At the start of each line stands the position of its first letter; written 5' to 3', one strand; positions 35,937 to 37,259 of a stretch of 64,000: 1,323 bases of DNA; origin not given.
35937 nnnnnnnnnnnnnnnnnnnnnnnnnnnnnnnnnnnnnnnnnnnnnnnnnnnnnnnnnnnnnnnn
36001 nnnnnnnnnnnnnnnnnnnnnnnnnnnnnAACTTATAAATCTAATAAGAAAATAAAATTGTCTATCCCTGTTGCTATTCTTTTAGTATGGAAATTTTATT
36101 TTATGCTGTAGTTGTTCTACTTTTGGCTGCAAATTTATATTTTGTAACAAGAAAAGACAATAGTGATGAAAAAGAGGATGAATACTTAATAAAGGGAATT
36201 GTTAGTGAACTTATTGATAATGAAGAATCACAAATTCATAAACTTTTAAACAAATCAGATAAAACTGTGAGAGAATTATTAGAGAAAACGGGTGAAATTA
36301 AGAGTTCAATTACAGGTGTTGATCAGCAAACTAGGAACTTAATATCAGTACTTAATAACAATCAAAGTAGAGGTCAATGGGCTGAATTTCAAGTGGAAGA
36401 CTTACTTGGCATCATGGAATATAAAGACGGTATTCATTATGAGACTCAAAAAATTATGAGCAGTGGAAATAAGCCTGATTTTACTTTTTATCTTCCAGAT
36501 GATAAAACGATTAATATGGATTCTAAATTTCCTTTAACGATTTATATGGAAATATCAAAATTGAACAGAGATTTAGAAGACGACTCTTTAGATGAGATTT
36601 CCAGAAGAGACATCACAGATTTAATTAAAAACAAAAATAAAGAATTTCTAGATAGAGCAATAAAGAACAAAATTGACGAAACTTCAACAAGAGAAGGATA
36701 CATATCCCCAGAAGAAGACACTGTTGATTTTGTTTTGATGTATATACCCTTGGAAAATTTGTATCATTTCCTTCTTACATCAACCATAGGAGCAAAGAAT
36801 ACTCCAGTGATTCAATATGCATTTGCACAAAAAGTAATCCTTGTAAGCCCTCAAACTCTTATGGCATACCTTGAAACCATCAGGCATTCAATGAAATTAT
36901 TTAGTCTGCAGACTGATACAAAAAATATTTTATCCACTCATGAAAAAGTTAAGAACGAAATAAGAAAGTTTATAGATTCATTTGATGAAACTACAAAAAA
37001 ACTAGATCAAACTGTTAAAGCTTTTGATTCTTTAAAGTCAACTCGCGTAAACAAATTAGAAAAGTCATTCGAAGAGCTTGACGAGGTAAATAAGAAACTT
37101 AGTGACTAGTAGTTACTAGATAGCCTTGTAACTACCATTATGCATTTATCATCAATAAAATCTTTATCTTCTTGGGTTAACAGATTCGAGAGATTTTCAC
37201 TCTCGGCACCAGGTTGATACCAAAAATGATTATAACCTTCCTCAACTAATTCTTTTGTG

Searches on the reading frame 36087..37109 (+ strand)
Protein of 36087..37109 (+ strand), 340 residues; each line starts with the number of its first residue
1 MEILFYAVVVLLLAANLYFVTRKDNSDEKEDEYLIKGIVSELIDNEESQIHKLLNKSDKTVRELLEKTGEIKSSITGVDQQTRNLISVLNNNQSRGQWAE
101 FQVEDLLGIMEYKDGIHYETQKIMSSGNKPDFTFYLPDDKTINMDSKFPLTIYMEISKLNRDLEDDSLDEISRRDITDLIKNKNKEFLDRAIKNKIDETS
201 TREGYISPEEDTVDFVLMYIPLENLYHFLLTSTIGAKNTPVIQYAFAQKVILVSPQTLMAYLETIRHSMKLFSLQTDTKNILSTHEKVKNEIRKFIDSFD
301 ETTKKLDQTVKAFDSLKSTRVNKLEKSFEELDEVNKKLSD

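Call 13: search_protein_families(library=pfam, max_evalue=1e-8, proteins=[window:36087-37109:+])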
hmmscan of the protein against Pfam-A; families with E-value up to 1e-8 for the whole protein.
window:36087-37109:+ (340 aa): 1 family
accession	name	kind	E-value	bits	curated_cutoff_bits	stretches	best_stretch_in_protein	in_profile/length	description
PF02646.22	RmuC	-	3.7e-50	171.1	26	1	39-337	10-287/291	RmuC family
